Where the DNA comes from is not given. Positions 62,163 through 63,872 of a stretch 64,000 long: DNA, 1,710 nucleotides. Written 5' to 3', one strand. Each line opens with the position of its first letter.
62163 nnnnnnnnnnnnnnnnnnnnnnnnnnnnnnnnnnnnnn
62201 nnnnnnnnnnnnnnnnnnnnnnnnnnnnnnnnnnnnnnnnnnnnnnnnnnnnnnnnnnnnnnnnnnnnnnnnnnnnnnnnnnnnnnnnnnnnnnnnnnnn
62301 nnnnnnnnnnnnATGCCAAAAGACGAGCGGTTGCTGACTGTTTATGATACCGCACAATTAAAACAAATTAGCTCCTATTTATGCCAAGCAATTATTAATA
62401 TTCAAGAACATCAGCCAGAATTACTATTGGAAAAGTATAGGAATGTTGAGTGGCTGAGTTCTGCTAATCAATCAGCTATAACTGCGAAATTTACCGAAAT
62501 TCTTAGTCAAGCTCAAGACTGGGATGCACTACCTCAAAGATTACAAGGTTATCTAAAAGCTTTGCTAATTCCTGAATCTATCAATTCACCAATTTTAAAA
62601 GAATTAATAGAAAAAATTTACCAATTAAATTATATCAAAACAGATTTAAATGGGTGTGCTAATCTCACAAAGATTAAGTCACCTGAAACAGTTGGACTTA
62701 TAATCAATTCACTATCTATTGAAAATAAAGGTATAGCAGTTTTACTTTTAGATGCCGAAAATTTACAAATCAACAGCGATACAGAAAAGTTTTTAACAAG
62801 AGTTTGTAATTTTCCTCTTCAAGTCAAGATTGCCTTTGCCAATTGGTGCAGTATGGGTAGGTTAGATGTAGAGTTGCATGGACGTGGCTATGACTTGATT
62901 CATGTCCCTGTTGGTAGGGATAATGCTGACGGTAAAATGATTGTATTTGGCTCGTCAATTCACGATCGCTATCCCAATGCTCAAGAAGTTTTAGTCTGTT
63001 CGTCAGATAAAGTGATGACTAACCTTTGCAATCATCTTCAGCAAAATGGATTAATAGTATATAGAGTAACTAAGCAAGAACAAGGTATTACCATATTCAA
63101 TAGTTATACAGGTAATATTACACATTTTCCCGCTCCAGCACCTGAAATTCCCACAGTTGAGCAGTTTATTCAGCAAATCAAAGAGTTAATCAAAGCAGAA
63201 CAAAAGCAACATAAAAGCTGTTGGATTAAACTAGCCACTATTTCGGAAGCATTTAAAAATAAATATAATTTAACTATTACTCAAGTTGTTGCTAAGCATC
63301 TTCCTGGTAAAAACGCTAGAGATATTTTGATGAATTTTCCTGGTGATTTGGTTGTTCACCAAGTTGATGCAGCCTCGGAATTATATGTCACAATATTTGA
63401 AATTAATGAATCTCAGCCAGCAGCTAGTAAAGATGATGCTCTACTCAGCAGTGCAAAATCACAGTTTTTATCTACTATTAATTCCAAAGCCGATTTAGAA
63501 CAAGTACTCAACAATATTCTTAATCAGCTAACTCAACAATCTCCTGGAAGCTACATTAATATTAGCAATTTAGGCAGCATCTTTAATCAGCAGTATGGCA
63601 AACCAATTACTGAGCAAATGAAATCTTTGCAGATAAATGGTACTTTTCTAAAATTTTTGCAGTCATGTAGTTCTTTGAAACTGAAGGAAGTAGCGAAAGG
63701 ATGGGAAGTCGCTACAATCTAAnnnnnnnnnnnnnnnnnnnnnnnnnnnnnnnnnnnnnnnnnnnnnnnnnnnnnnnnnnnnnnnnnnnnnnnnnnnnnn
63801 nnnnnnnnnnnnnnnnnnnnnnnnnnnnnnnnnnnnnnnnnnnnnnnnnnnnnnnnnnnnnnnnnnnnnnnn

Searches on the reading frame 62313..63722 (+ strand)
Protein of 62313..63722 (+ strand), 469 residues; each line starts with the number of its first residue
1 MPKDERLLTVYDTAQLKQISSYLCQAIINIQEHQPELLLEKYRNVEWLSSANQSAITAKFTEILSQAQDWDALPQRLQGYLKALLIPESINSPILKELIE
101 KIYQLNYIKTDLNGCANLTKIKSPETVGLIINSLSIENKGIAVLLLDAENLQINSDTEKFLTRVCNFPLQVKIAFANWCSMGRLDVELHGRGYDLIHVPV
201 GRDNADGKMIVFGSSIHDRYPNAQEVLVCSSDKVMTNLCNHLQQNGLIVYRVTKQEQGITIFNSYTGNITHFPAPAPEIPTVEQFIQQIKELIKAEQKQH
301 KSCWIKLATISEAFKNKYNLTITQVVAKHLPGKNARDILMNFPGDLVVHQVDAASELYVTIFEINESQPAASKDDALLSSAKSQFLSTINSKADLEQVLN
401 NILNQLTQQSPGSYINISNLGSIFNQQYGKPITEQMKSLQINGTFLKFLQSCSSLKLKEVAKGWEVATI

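Call 3: search_protein_families(library=pfam, proteins=[window:62313-63722:+], max_evalue=0.1)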
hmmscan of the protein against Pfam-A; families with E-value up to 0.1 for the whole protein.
window:62313-63722:+ (469 aa): 3 families
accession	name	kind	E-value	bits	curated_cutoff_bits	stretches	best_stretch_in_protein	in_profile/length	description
PF01936.24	NYN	-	7e-07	30.3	24.2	1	144-251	4-124/145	NYN domain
PF12872.13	OST-HTH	-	0.0073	16.6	23.8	0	398-432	5-38/71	OST-HTH/LOTUS domain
PF19875.4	DUF6348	-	0.0079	16.6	27.7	1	212-307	51-145/195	Family of unknown function (DUF6348)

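Call 4: search_protein_families(library=ncbifam, proteins=[window:62313-63722:+], max_evalue=0.01)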
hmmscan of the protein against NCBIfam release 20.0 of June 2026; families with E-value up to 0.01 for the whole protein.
window:62313-63722:+ (469 aa): 0 families

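Call 5: search_protein_families(library=padloc, proteins=[window:62313-63722:+], max_evalue=0.01)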
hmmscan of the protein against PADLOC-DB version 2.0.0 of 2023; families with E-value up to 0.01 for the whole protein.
window:62313-63722:+ (469 aa): 0 families

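Call 7: find_homologous_proteins(query=window:62313-63722:+, max_evalue=0.001)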
Query window:62313-63722:+ (469 aa): 649 proteins with E <= 0.001 among 8000 candidates; the best 120 are listed.
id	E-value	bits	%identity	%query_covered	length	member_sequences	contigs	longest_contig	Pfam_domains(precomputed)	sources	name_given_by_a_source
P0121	5.1e-286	966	93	100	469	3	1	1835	PF01936.25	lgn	-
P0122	7.7e-259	877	83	100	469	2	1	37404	PF01936.25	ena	-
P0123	1.5e-212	724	70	100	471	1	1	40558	PF01936.25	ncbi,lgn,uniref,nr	ncbi:hypothetical protein A6770_30000 [Nostoc minutum NIES-26]|uniref:NYN domain-containing protein 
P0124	3.8e-196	670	65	100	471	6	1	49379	PF01936.25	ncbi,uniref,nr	ncbi:NYN domain-containing protein [Nostocaceae cyanobacterium CENA369]|uniref:NYN domain-containing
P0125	1.6e-184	632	63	100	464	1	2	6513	PF01936.25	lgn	-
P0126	5.7e-179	613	62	100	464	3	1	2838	PF01936.25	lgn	-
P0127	1.0e-178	612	56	100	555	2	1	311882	PF01936.25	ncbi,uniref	ncbi:NYN domain-containing protein [Anabaena sp. WFMT]|uniref:NYN domain-containing protein n=1 Tax=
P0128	2.1e-178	611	62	100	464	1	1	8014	PF01936.25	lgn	-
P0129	8.4e-178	609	53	100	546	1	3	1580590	PF01936.25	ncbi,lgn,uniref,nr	ncbi:NYN domain-containing protein [Trichormus sp. NMC-1]|uniref:NYN domain-containing protein n=1 T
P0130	9.0e-178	609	56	100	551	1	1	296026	PF01936.25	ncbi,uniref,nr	ncbi:NYN domain-containing protein [Anabaena sphaerica FACHB-251]|uniref:NYN domain-containing prote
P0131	2.4e-177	608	54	100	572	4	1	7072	PF01936.25,PF00191.26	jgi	jgi:hypothetical protein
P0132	6.0e-177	607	55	100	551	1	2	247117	PF01936.25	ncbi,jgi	ncbi:MAG: hypothetical protein RLZZ507_157 [Cyanobacteriota bacterium]|jgi:hypothetical protein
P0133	1.0e-176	606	60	100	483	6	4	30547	PF01936.25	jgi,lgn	-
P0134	7.1e-176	603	60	100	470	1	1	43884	-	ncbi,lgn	-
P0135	1.0e-175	603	53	99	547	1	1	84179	PF01936.25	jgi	jgi:hypothetical protein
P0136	3.6e-174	597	54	100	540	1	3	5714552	PF01936.25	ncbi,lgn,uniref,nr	ncbi:NYN domain-containing protein [Anabaena sp. PCC 7108]|uniref:NYN domain-containing protein n=1 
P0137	9.9e-174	596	55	100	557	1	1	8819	PF01936.25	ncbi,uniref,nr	ncbi:hypothetical protein A0J48_024970 [Sphaerospermopsis aphanizomenoides BCCUSP55]|uniref:NYN doma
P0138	1.4e-172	592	61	77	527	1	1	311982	PF01936.25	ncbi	ncbi:MAG: NYN domain-containing protein [Heteroscytonema crispum UTEX LB 1556]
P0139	1.6e-172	592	61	100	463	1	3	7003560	PF01936.25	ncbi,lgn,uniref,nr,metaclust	ncbi:Protein of unknown function DUF88 [Cylindrospermum stagnale PCC 7417]|uniref:NYN domain-contain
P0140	4.6e-172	591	52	99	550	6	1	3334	PF01936.25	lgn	-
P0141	7.9e-172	590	54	99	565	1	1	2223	PF01936.25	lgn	-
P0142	1.6e-171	589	53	100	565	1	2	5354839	PF01936.25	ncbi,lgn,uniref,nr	ncbi:NYN domain-containing protein [Sphaerospermopsis kisseleviana CS-549]|uniref:NYN domain-contain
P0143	4.8e-171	587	54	100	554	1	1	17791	PF01936.25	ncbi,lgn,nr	ncbi:MAG: NYN domain-containing protein [Nostocales cyanobacterium]|nr:MAG: NYN domain-containing pr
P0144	1.3e-170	586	53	100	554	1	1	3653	PF01936.25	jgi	jgi:hypothetical protein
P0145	1.5e-170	586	53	100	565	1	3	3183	PF01936.25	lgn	-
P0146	1.8e-170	585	54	100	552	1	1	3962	PF01936.25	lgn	-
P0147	4.1e-170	584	54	97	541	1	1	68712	PF01936.25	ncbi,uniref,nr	ncbi:NYN domain-containing protein [Anabaena cylindrica UHCC 0172]|uniref:NYN domain-containing prot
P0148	1.0e-169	583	53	99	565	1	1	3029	PF01936.25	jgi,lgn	jgi:hypothetical protein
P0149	1.1e-169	583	53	99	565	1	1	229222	PF01936.25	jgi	jgi:hypothetical protein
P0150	1.4e-169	582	61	99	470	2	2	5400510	PF01936.25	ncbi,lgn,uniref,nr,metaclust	ncbi:NYN domain-containing protein [Scytonema hofmannii FACHB-248]|uniref:NYN domain-containing prot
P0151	1.6e-169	582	53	99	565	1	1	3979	PF01936.25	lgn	-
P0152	1.7e-169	582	54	99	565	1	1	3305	PF01936.25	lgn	-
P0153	1.8e-169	582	54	100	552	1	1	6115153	PF01936.25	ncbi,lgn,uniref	ncbi:NYN domain-containing protein [Anabaena azotica]|uniref:NYN domain-containing protein n=1 Tax=A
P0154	2.7e-169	581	53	100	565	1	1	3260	PF01936.25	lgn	-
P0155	2.9e-169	581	53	100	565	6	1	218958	PF01936.25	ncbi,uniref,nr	ncbi:NYN domain-containing protein [Sphaerospermopsis sp. FACHB-1194]|uniref:NYN domain-containing p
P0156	4.3e-169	581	53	99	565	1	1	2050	PF01936.25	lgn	-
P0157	4.4e-169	581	53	99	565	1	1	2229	PF01936.25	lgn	-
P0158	4.4e-169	581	53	99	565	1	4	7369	PF01936.25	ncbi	ncbi:MAG: NYN domain-containing protein [Sphaerospermopsis kisseleviana]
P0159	5.5e-169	580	53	99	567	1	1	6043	PF01936.25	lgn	-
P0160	6.2e-169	580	61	99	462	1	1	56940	PF01936.25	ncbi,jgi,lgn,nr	ncbi:MAG: hypothetical protein KME31_21300 [Tolypothrix carrinoi HA7290-LM1]|jgi:uncharacterized ubi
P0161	7.6e-169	580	53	99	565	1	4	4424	PF01936.25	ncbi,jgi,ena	jgi:hypothetical protein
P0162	8.4e-169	580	55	99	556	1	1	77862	PF01936.25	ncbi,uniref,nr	ncbi:NYN domain-containing protein [Anabaena sp. UHCC 0451]|uniref:NYN domain-containing protein n=1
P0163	1.1e-168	579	55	100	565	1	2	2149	PF01936.25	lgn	-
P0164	1.2e-168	579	53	99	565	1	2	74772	PF01936.25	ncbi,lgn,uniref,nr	ncbi:NYN domain-containing protein [Sphaerospermopsis sp. LEGE 08334]|uniref:NYN domain-containing p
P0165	1.4e-168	579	53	100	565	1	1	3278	PF01936.25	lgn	-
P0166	1.5e-168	579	53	99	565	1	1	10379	PF01936.25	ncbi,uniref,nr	ncbi:NYN domain-containing protein [Anabaena aphanizomenioides LEGE 00250]|uniref:NYN domain-contain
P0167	7.1e-168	577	60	99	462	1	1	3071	PF01936.25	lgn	-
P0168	1.5e-167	576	60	99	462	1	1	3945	PF01936.25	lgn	-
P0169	2.9e-167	575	60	99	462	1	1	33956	PF01936.25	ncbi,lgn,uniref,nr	ncbi:NYN domain-containing protein [Hassallia byssoidea VB512170]|uniref:NYN domain-containing prote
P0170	5.3e-167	574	53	99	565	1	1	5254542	PF01936.25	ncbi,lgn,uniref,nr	ncbi:NYN domain-containing protein [Sphaerospermopsis torques-reginae]|uniref:NYN domain-containing 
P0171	5.5e-167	574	59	99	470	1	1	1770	PF01936.25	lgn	-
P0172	1.0e-166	573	54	100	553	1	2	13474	PF01936.25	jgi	jgi:L-rhamnose mutarotase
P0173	1.2e-166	573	60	100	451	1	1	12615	PF01936.25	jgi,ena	jgi:hypothetical protein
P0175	2.0e-166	572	59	99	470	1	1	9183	PF01936.25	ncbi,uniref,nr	ncbi:NYN domain-containing protein [Plectonema radiosum NIES-515]|uniref:NYN domain-containing prote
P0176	3.4e-165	568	59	99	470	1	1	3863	PF01936.25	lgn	-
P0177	3.8e-165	568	60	99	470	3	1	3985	PF01936.25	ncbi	-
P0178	8.9e-165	567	57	100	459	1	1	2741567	PF01936.25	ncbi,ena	-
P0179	8.5e-164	563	57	100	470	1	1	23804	PF01936.25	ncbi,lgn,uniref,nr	ncbi:NYN domain-containing protein [Nostoc sp. 106C]|uniref:NYN domain-containing protein n=1 Tax=No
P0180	1.1e-163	563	58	99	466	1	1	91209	PF01936.25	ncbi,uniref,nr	ncbi:NYN domain-containing protein [Cylindrospermum sp. FACHB-282]|uniref:NYN domain-containing prot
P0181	1.5e-163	563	57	100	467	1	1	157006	PF01936.25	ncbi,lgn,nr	ncbi:hypothetical protein BV378_33160 [Nostoc sp. RF31YmG]|nr:hypothetical protein BV378_33160 [Nost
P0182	9.7e-162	557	54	100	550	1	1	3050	PF01936.25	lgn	-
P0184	1.3e-159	550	56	99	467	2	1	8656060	PF01936.25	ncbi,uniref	ncbi:NYN domain-containing protein [Calothrix sp. NIES-2098]|uniref:NYN domain-containing protein n=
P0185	2.0e-158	546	61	93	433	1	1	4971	PF01936.25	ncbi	ncbi:MAG: NYN domain-containing protein, partial [Hassallia sp.]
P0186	2.1e-158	546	52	100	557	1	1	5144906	PF01936.25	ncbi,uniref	ncbi:NYN domain-containing protein [Okeanomitos corallinicola TIOX110]|uniref:NYN domain-containing 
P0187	1.7e-157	543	52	97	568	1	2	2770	PF01936.25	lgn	-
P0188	3.2e-157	542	55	100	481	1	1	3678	PF01936.25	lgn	-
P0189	1.8e-156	539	54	100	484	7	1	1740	PF01936.25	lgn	-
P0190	2.6e-156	539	55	99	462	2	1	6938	PF01936.25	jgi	-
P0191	1.7e-154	533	56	98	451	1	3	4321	PF01936.25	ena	-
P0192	2.5e-154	532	49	100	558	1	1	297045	PF01936.25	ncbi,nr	ncbi:MAG: NYN domain-containing protein [Sphaerospermopsis sp. SIO1G1]|nr:NYN domain-containing prot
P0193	3.0e-154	532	55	100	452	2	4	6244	PF01936.25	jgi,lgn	-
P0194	3.7e-154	532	56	98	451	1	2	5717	PF01936.25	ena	-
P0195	4.6e-154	531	55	98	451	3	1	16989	PF01936.25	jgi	jgi:hypothetical protein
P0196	4.6e-154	531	50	100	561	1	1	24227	PF01936.25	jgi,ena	jgi:hypothetical protein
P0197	9.1e-154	530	54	100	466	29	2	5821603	PF01936.25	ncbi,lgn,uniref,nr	ncbi:NYN domain-containing protein [Fischerella sp. NIES-3754]|uniref:NYN domain-containing protein 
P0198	1.0e-153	530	56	98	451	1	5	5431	PF01936.25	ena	-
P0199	1.3e-153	530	56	98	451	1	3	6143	PF01936.25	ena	-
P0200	1.6e-153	529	55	100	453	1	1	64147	PF01936.25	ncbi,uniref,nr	ncbi:NYN domain-containing protein [Cronbergia sp. UHCC 0137]|uniref:NYN domain-containing protein n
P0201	2.8e-153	529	56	98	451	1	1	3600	PF01936.25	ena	-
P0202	3.4e-153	528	56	98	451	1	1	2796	PF01936.25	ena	-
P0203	3.4e-153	528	56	98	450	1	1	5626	PF01936.25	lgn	-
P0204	5.0e-153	528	56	92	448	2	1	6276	PF01936.25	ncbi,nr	ncbi:NYN domain-containing protein [Dolichospermum sp. ST_sed9]|nr:NYN domain-containing protein [Do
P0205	5.5e-153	528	56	98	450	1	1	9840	PF01936.25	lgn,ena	-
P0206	1.5e-152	526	53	100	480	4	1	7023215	PF01936.25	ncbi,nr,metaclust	ncbi:hypothetical protein Cal7507_1211 [Calothrix sp. PCC 7507]|nr:hypothetical protein Cal7507_1211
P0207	1.7e-152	526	56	98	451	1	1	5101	PF01936.25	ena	-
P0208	1.8e-152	526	56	98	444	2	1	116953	PF01936.25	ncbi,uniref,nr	ncbi:NYN domain-containing protein [Anabaena sp. UHCC 0204]|uniref:NYN domain-containing protein n=1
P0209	3.4e-152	525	54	100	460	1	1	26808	PF01936.25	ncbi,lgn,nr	ncbi:MAG TPA: NYN domain-containing protein [Nostocaceae cyanobacterium]|nr:NYN domain-containing pr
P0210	4.4e-152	525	56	98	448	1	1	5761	PF01936.25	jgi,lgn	-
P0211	6.1e-152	524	54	98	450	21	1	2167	PF01936.25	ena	-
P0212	6.4e-152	524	54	98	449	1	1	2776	PF01936.25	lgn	-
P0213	8.8e-152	524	54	98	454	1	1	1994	PF01936.25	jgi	-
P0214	2.3e-151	522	54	98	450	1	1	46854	PF01936.25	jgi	jgi:hypothetical protein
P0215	2.4e-151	522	54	98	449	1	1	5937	PF01936.25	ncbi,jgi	jgi:hypothetical protein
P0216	2.6e-151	522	54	100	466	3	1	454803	PF01936.25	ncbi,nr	ncbi:hypothetical protein AMR41_12110 [Hapalosiphon sp. MRB220]|nr:hypothetical protein AMR41_12110 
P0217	2.8e-151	522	55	98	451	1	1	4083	PF01936.25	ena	-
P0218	3.2e-151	522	53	100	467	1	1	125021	PF01936.25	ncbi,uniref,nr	ncbi:NYN domain-containing protein [Nodularia harveyana UHCC-0300]|uniref:NYN domain-containing prot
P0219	3.8e-151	522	55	100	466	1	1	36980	PF12872.14,PF01936.25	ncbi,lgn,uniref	ncbi:NYN domain-containing protein [Pelatocladus sp. BLCC-F211]|uniref:NYN domain-containing protein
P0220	4.1e-151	522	53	100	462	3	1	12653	PF01936.25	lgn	-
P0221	5.4e-151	521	54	98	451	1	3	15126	PF01936.25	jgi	jgi:hypothetical protein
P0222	1.3e-150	520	54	100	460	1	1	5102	PF01936.25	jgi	jgi:hypothetical protein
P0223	1.0e-149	517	53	98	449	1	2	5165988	PF01936.25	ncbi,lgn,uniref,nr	ncbi:NYN domain-containing protein [Dolichospermum compactum]|uniref:NYN domain-containing protein n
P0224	1.4e-149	516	54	98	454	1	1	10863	PF01936.25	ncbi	-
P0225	4.9e-149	515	53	98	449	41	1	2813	PF01936.25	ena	-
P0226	9.6e-149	514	54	98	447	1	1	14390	PF01936.25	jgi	jgi:NYN domain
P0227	4.6e-148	511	63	77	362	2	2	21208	PF12872.14,PF01936.25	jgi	jgi:predicted RNase H-related nuclease YkuK (DUF458 family)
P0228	6.2e-148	511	53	98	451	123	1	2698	PF01936.25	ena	-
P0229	2.5e-147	509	53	98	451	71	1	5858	PF01936.25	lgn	-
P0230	3.1e-147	509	52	100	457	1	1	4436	PF01936.25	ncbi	-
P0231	3.2e-147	509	64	77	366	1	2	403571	PF01936.25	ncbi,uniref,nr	ncbi:NYN domain-containing protein [Nostoc sp. FACHB-152]|uniref:NYN domain-containing protein n=1 T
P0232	3.6e-147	509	53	100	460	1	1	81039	PF01936.25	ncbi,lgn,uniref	ncbi:NYN domain-containing protein [Nodularia chucula]|uniref:NYN domain-containing protein n=1 Tax=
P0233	4.0e-147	508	52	98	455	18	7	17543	PF01936.25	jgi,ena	jgi:hypothetical protein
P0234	1.8e-146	506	53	100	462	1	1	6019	PF01936.25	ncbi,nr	ncbi:MAG: NYN domain-containing protein [Nodularia sp. (in: cyanobacteria)]|nr:NYN domain-containing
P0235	2.6e-146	506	54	92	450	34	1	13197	PF01936.25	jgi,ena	jgi:hypothetical protein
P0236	3.5e-146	505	53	98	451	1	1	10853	PF01936.25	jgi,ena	-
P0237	4.9e-146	505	53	100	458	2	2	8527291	PF01936.25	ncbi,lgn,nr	ncbi:hypothetical protein NIES22_19160 [Calothrix brevissima NIES-22]|nr:hypothetical protein NIES22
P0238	8.9e-146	504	52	98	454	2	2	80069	PF01936.25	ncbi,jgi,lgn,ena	ncbi:MAG: NYN domain-containing protein [Nostocales cyanobacterium ELA583]|jgi:hypothetical protein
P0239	2.6e-145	502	63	77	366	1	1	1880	PF01936.25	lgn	-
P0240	4.2e-145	502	48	100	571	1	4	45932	PF01936.25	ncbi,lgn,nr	ncbi:MAG: hypothetical protein EAZ87_05625 [Nostocales cyanobacterium]|nr:MAG: hypothetical protein 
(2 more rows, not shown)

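Call 16: find_encoding_contigs(protein=P0139, flank=10000, max_places=1)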
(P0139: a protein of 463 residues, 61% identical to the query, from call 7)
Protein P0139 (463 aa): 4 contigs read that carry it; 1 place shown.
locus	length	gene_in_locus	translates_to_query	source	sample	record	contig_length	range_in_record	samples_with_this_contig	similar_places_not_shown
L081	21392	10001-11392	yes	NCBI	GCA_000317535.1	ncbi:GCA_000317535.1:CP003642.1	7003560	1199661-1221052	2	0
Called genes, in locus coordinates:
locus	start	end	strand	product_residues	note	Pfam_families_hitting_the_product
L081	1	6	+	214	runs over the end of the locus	PF01634:HisG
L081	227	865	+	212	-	PF00300:His_Phos_1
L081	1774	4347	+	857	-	PF01590:GAF, PF00989:PAS (weak), PF08448:PAS_4, PF08447:PAS_3, PF01590:GAF, PF13185:GAF_2, PF00512:HisKA, PF02518:HATPase_c, +4 more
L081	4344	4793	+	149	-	PF00072:Response_reg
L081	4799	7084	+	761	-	PF00072:Response_reg, PF08447:PAS_3 (faint), PF08448:PAS_4, PF00989:PAS, PF13426:PAS_9, PF00512:HisKA, PF02518:HATPase_c, PF00072:Response_reg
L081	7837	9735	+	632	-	PF00664:ABC_membrane, PF02463:SMC_N (faint), PF00005:ABC_tran, PF13304:AAA_21 (faint)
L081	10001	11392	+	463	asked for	PF01936:NYN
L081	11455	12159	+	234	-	PF00106:adh_short, PF01370:Epimerase (weak), PF08659:KR, PF13460:NAD_binding_10 (weak), PF13561:adh_short_C2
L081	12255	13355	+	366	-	PF00903:Glyoxalase (weak), PF14696:Glyoxalase_5 (faint), PF13669:Glyoxalase_4, PF00903:Glyoxalase, PF13669:Glyoxalase_4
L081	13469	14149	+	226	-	PF00702:Hydrolase, PF13419:HAD_2, PF13242:Hydrolase_like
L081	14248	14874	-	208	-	PF11833:CPP1-like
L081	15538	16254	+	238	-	PF00072:Response_reg, PF00486:Trans_reg_C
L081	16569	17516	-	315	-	PF00389:2-Hacid_dh (weak), PF02826:2-Hacid_dh_C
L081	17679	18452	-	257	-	PF02463:SMC_N (faint), PF00005:ABC_tran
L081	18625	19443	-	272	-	PF00528:BPD_transp_1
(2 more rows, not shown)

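Call 17: find_encoding_contigs(protein=P0197, flank=10000, max_places=1)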
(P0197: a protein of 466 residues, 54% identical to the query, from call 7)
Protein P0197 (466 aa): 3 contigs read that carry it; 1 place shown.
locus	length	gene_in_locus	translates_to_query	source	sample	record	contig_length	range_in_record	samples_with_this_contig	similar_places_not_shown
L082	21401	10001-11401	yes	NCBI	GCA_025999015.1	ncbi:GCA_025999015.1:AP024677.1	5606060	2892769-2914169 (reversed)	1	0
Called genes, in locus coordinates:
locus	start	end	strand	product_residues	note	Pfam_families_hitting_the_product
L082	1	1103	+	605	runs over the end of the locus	PF01807:Zn_ribbon_DnaG, PF08275:DNAG_N, PF13662:Toprim_4, PF01751:Toprim, PF13155:Toprim_2, PF13362:Toprim_3 (weak), PF10410:DnaB_bind (weak)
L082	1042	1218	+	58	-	-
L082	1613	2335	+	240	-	PF00753:Lactamase_B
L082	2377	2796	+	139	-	PF04143:Sulf_transp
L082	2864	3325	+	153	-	PF20398:DUF6691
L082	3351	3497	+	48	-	-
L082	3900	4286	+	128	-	PF01978:TrmB (weak), PF12840:HTH_20 (weak), PF01022:HTH_5, PF01047:MarR (faint)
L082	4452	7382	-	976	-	PF17162:DUF5118, PF17148:DUF5117, PF16313:DUF4953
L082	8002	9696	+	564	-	-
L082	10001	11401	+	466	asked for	PF01936:NYN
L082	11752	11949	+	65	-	-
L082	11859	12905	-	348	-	PF00581:Rhodanese, PF26341:AAA_SelU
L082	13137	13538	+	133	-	PF05635:23S_rRNA_IVP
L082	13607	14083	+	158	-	PF01398:JAB (weak), PF14464:Prok-JAB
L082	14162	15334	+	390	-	PF00899:ThiF, PF00581:Rhodanese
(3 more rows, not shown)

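Call 18: find_encoding_contigs(protein=P0223, flank=10000, max_places=1)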
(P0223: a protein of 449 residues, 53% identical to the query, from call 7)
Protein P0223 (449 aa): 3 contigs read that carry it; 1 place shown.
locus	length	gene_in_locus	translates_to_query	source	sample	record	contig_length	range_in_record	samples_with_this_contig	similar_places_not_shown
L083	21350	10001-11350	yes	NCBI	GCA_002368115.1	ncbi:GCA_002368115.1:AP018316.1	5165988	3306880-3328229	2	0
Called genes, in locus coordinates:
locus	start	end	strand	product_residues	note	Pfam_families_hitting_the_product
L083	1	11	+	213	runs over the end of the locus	PF01330:RuvA_N, PF00633:HHH (faint), PF14520:HHH_5, PF07499:RuvA_C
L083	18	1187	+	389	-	PF00155:Aminotran_1_2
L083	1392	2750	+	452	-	-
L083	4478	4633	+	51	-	-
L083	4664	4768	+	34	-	-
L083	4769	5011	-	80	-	-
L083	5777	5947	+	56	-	-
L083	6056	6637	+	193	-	PF05685:Uma2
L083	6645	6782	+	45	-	-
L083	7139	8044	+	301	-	-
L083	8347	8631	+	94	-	-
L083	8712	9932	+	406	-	PF13742:tRNA_anti_2, PF01336:tRNA_anti-codon, PF02601:Exonuc_VII_L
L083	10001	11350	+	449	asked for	PF01936:NYN (weak)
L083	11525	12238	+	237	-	PF00106:adh_short, PF08659:KR, PF01370:Epimerase (weak), PF13460:NAD_binding_10 (weak), PF13561:adh_short_C2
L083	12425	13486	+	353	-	PF00903:Glyoxalase (weak), PF13468:Glyoxalase_3 (faint), PF13669:Glyoxalase_4 (weak), PF00903:Glyoxalase, PF13669:Glyoxalase_4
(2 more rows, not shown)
